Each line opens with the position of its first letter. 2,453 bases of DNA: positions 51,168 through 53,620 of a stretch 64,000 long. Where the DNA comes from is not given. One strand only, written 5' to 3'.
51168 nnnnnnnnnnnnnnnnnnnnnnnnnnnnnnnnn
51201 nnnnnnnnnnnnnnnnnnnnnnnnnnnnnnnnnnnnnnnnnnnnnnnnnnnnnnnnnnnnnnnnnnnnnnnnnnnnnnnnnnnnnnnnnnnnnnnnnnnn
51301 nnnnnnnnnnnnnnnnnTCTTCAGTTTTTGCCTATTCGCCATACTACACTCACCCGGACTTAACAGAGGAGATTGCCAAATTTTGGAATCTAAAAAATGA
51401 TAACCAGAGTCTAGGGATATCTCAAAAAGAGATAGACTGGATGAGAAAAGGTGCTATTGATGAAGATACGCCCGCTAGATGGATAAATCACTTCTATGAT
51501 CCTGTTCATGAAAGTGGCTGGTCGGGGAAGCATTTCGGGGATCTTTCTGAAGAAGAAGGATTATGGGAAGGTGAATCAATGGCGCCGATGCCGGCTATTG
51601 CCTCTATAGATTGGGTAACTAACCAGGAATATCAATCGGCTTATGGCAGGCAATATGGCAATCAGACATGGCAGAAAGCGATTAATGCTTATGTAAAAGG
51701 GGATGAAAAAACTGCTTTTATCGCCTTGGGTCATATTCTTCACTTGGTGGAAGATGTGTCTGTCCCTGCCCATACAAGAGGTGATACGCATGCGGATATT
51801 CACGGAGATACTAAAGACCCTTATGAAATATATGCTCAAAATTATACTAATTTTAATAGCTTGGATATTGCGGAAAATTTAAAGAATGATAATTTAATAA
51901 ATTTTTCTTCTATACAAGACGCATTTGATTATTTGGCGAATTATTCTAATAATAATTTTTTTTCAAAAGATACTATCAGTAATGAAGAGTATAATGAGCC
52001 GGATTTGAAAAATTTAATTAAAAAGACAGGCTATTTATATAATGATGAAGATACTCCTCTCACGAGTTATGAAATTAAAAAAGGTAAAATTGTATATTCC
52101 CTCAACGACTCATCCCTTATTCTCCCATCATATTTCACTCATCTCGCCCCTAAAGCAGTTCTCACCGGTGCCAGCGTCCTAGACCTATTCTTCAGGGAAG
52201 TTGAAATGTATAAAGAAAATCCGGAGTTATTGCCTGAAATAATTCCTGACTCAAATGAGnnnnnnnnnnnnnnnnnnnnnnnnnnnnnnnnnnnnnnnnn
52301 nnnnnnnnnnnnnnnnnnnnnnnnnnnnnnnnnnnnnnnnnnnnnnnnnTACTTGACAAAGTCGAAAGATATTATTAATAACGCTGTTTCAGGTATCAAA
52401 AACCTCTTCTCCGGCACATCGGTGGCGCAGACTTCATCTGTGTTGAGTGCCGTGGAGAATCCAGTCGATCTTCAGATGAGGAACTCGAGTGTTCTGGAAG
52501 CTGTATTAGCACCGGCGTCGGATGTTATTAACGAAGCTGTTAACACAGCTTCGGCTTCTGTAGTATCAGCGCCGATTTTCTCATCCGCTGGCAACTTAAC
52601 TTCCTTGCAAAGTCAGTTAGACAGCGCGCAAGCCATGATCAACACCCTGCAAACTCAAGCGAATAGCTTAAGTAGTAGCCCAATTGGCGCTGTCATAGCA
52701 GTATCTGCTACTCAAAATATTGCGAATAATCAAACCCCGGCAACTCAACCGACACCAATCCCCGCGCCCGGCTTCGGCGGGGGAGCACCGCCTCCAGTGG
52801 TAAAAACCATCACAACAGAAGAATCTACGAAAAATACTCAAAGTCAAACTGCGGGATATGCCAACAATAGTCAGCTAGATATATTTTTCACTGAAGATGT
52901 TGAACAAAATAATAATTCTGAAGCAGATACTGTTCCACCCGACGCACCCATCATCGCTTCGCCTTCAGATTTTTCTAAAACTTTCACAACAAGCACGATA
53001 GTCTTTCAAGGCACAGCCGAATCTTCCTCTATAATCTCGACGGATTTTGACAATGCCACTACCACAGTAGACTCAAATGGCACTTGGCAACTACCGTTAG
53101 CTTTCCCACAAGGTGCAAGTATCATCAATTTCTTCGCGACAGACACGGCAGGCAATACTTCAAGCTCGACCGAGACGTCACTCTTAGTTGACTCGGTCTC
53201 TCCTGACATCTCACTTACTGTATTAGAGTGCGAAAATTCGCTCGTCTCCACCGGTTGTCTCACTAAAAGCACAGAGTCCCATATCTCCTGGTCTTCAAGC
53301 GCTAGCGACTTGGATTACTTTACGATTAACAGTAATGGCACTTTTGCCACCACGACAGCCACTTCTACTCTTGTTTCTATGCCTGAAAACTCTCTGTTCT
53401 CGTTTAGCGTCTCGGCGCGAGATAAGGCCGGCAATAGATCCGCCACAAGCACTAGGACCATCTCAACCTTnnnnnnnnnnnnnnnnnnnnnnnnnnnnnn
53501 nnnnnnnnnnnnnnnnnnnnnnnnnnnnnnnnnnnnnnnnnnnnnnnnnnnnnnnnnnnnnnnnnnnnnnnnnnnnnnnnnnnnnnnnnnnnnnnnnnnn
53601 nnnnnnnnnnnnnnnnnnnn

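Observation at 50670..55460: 1596-aa membrane-anchored protein combining a zinc phospholipase-C-like domain, a lamin-tail domain and beta-helix repeats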

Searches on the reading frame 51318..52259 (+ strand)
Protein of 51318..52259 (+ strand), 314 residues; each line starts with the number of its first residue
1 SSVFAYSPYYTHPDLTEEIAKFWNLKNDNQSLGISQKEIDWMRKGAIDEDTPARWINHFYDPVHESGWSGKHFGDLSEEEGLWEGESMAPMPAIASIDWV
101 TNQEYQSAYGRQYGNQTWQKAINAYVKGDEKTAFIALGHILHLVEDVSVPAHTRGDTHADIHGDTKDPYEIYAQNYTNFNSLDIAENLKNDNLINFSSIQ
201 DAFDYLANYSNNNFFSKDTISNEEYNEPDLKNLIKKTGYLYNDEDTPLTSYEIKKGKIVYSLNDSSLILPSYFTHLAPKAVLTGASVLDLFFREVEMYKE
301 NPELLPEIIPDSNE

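Call 7: find_homologous_proteins(query=window:51318-52259:+, max_evalue=0.001)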
Query seq(314 aa) (314 aa): 34 proteins with E <= 0.001 among 1073 candidates.
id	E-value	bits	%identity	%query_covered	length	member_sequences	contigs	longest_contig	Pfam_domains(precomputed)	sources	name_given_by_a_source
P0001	6.3e-126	438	67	89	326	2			-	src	-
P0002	1.7e-111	390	58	99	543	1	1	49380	-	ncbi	ncbi:MAG: hypothetical protein AAB474_00310, partial [Patescibacteria group bacterium]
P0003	6.5e-101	356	63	77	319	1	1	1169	-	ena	-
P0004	2.2e-89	318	79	54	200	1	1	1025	-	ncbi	-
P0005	1.8e-84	302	60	68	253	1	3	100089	-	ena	-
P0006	8.6e-82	293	49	85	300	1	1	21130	-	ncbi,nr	ncbi:MAG: hypothetical protein EXS55_02830, partial [Candidatus Magasanikbacteria bacterium]|nr:hypo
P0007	8.8e-82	293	72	55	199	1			-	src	-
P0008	2.2e-79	285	73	51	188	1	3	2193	-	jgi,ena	-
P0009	2.6e-79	285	54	75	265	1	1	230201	-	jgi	jgi:hypothetical protein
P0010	1.0e-67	247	61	56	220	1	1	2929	-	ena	-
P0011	1.3e-65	240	43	97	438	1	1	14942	-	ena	-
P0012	9.5e-62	227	43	97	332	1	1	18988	-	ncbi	ncbi:MAG: hypothetical protein ABII97_00125, partial [Patescibacteria group bacterium]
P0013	3.3e-58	215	44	89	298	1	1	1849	-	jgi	jgi:hypothetical protein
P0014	2.3e-53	199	38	96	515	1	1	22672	-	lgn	-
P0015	2.3e-48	183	37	93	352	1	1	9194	-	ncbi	ncbi:MAG: Uncharacterized protein LiPW39_261, partial [Parcubacteria group bacterium LiPW_39]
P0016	1.5e-42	164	41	72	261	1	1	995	PF00882.25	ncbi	-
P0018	7.7e-42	162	38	94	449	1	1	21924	PF00882.25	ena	-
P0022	1.3e-40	157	36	94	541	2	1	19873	PF00882.25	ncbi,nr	ncbi:MAG TPA: hypothetical protein DEB73_02595 [Candidatus Magasanikbacteria bacterium]|nr:hypotheti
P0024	9.6e-40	155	37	95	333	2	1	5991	PF00882.25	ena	-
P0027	2.4e-38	150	37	92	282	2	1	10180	PF00882.25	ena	-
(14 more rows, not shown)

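Call 8: search_protein_families(library=pfam, proteins=[window:51318-52259:+], max_evalue=10)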
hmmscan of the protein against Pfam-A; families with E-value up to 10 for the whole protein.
seq(314 aa): 1 family
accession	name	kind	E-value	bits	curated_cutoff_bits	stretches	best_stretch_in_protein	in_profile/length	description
PF00882.24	Zn_dep_PLPC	-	0.00085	19.7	26.8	1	20-163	10-98/167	Zinc dependent phospholipase C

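Call 11: search_solved_structures(query=A1, max_evalue=10, show_alignments=4)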
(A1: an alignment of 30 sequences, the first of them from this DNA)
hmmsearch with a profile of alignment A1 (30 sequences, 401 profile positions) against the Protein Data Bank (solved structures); distinct sequences matched with E-value up to 10: 9.
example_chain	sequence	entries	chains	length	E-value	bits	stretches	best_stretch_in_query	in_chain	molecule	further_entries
8cqm_A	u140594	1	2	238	0.0003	23.3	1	133-209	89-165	Phospholipase C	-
2fgn_A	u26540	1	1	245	0.00035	23.1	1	131-197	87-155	Phospholipase C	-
1p5x_A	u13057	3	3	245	0.00035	23.1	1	131-197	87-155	Phospholipase C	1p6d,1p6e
2ffz_A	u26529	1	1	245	0.00036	23.1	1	131-197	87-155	Phospholipase C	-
1ah7_A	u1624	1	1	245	0.00036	23.1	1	131-197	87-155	PHOSPHOLIPASE C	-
2huc_A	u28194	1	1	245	0.00036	23.1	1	131-197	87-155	Phospholipase C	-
2fnp_A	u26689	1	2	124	0.73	12.2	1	205-289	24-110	Staphylococcal accessory regulator A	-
2frh_A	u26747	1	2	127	0.81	12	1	204-289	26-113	Staphylococcal accessory regulator A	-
9wwa_I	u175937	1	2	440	1.2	11.5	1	243-320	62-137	adaptor protein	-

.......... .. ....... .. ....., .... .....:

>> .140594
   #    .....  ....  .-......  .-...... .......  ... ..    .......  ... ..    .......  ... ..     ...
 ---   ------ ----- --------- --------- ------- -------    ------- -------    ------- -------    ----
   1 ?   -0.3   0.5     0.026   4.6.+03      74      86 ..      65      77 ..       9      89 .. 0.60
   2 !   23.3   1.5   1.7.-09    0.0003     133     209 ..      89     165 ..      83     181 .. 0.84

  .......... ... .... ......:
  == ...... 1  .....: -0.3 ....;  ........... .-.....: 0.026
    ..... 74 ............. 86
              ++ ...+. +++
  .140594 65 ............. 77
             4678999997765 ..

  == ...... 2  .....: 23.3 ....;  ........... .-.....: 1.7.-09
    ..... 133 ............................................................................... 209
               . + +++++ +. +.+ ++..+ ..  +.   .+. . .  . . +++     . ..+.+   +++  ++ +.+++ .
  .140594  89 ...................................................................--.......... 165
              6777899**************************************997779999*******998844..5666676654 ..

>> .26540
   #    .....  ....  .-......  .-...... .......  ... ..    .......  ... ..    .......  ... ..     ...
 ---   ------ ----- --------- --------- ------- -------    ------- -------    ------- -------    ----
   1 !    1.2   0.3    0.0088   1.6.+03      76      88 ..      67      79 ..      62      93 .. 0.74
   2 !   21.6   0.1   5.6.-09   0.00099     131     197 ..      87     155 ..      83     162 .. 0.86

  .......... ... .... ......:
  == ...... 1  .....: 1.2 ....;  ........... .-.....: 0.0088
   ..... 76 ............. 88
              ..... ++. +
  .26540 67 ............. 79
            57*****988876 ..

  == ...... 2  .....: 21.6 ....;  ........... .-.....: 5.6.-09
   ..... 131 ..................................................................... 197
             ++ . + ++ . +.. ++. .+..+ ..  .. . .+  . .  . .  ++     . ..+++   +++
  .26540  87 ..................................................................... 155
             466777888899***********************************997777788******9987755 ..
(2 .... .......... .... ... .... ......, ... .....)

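Call 16: predict_structure(alignment_id=A1)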
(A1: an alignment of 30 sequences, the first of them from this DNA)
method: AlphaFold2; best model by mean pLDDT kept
length: 314 residues; sequences in the alignment: 30
mean_pLDDT: 91.0   pTM: 0.91
mean pLDDT of the five models: 91.0, 86.8, 86.7, 85.0, 84.9
residues with pLDDT >= 90: 221; 70-90: 76; 50-70: 12; < 50: 5
segments of 3 or more residues with pLDDT < 50: 1-4
pLDDT, mean of each block of 10 residues (from residue 1): 56 97 93 95 95 90 96 95 93 96 91 87 97 98 97 93 91 90 96 98 98 93 90 86 70 80 90 95 99 97 90 61
secondary structure, 60 per line:
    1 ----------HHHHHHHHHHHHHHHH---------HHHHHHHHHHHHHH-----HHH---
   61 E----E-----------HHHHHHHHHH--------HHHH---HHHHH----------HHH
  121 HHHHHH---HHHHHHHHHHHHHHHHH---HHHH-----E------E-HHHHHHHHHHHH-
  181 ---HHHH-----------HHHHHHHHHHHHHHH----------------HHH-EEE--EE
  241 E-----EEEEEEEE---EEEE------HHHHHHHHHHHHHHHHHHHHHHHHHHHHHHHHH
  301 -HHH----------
elements in order: H11-26 H36-49 H78-87 H96-99 H103-107 H118-126 H130-146 H150-153 H168-179 H184-187 H199-213 E234-236 E239-241 E247-254 E258-261 H268-300

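Call 45: search_protein_representatives(alignment_id=A1)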
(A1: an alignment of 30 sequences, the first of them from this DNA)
Query: 30 sequences, 401 profile positions. Proteins with E-value up to 0.001 (for the whole library): 7353; up to 1e-10: 4722; up to 1e-30: 1101. The best 150 are listed.
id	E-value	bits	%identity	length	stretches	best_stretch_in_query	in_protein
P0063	2.7e-128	445.1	-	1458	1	3-360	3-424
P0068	2.4e-126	438.6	-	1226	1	9-357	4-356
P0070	3.7e-126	438.0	-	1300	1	9-363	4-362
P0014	5.7e-125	434.1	-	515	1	3-390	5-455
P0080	2.4e-124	432.0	-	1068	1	4-363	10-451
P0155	1.6e-123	429.3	-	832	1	5-364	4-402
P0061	5.7e-123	427.5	-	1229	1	13-363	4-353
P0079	3.5e-122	424.9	-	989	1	12-391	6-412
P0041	8.3e-122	423.7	-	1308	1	3-390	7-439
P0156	9.3e-122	423.5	-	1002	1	4-373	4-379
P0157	1.4e-121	422.9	-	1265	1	8-350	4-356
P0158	1.6e-121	422.7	-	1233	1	3-380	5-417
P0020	2.1e-121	422.3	-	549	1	1-387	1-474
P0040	8.6e-121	420.3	-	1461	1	9-364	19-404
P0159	8.2e-120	417.1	-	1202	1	9-348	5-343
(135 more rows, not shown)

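Call 55: find_related_loci(query=A1, collection=genome_contigs, flank=3000)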
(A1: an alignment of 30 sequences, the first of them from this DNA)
Query A1 (314 aa) in genome_contigs; peptide patterns used: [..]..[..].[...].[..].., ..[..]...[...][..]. (x = any residue, [..] = any of these).
600 stretches matched a pattern (row limit reached: there are more); 478 encode a relative of the query (tblastn E <= 1e-3); the best 80 are kept; 80 distinct loci.
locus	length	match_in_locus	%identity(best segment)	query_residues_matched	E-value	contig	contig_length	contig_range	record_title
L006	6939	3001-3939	69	3-314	1e-146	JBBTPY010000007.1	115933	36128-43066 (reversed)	MAG: Patescibacteria group bacterium isolate H52-bin120_1 H52_bin120_1_000000000007, whole genome shotgun sequence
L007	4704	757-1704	58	4-313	1e-120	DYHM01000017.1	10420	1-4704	MAG TPA_asm: Patescibacteria group bacterium isolate DR5_33_354 Afr_mines_DR5_1186_length_10420_cov_139_202798, whole ge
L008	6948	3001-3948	56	4-314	9e-119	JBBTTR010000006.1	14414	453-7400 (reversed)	MAG: Patescibacteria group bacterium isolate H52-bin007_1 H52_bin007_1_000000000006, whole genome shotgun sequence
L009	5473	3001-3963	56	1-314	2e-117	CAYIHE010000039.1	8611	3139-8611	MAG TPA_asm: uncultured Gammaproteobacteria bacterium isolate ERP119705_co20_215 genome assembly, contig: NODE_10543_len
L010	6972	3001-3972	58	4-314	2e-123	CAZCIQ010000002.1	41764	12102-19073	MAG TPA_asm: uncultured Candidatus Saccharibacteria bacterium isolate binchicken_co125_174 genome assembly, contig: NODE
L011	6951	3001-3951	53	4-314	1e-113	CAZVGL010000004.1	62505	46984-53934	MAG TPA_asm: uncultured Candidatus Saccharibacteria bacterium isolate binchicken_co28_93 genome assembly, contig: NODE_3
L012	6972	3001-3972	57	4-314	2e-118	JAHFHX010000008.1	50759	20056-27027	MAG: Candidatus Magasanikiibacteriota bacterium isolate nzgw349 NODE_747_length_50760_cov_3.577105, whole genome shotgun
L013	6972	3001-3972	53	1-313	5e-113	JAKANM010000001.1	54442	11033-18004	MAG: bacterium isolate WY5.bin71 NODE_844_length_54442_cov_2.123391, whole genome shotgun sequence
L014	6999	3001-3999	53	1-312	4e-112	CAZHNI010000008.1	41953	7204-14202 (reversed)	MAG TPA_asm: uncultured Gammaproteobacteria bacterium isolate SRP257259_co1_325 genome assembly, contig: NODE_879_length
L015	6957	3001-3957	54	3-312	1e-106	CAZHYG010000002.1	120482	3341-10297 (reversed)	MAG TPA_asm: uncultured Gammaproteobacteria bacterium isolate SRP135725_co1_18 genome assembly, contig: NODE_70_length_1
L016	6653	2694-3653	52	5-314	1e-105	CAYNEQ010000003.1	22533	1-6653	MAG TPA_asm: uncultured Gammaproteobacteria bacterium isolate SRP135725_co3_214 genome assembly, contig: NODE_1983_lengt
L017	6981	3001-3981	51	3-314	7e-106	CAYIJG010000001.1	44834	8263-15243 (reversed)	MAG TPA_asm: uncultured Gammaproteobacteria bacterium isolate ERP119705_co24_1001 genome assembly, contig: NODE_657_leng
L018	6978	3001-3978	52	3-312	3e-104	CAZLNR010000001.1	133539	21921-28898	MAG TPA_asm: uncultured Gammaproteobacteria bacterium isolate SRP286056_co2_342 genome assembly, contig: NODE_105_length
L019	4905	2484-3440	53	1-311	2e-103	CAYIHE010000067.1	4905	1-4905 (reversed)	MAG TPA_asm: uncultured Gammaproteobacteria bacterium isolate ERP119705_co20_215 genome assembly, contig: NODE_26242_len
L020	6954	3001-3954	51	4-314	1e-98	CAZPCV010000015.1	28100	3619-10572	MAG TPA_asm: uncultured Gammaproteobacteria bacterium isolate SRP257259_co1_228 genome assembly, contig: NODE_1840_lengt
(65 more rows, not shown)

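Call 83: search_protein_families(library=pfam, alignment_id=A1, max_evalue=0.1)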
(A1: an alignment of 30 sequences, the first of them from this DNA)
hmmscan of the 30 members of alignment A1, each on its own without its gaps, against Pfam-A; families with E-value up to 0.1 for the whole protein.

A. member 1, seq(314 aa): 1 family
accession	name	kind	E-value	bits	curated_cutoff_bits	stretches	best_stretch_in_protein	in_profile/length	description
PF00882.24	Zn_dep_PLPC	-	0.00085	19.7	26.8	1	20-163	10-98/167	Zinc dependent phospholipase C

B. families by the number of members that match (of 30 scanned): 10 families
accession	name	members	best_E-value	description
PF00882.24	Zn_dep_PLPC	20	1.4e-07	Zinc dependent phospholipase C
PF14073.11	Cep57_CLD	1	0.0051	Centrosome localisation domain of Cep57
PF16022.11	DUF4783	1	0.016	Domain of unknown function (DUF4783)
PF16901.10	DAO_C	1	0.026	C-terminal domain of alpha-glycerophosphate oxidase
PF08696.17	Dna2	1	0.032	DNA replication factor Dna2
PF20570.3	DUF6779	1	0.041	Domain of unknown function (DUF6779)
PF04977.20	DivIC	1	0.042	Septum formation initiator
PF18504.6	Csm1_N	1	0.054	Csm1 N-terminal domain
PF21934.1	Yop-YscD_ppl_3rd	1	0.07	YscD/CdsD-like Bon-like domain 3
PF00858.29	ASC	1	0.079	Amiloride-sensitive sodium channel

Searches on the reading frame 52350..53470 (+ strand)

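Call 8: search_protein_families(library=pfam, proteins=[window:52350-53470:+], max_evalue=10)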
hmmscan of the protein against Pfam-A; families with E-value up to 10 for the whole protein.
window:52350-53470:+ (373 aa): 4 families
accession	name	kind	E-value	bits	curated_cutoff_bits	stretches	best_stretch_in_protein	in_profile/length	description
PF17936.7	Big_6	-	1.3e-06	29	27.6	2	212-275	10-78/83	Bacterial Ig domain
PF09136.16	Glucodextran_B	-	3.5e-05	24.1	27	1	202-276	5-78/83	Glucodextranase, domain B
PF19077.6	Big_13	-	0.00011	23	27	2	216-281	30-101/102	Bacterial Ig-like domain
PF12245.14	Big_3_2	-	0.00029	21.4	23.3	2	343-371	87-118/122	Bacterial Ig-like domain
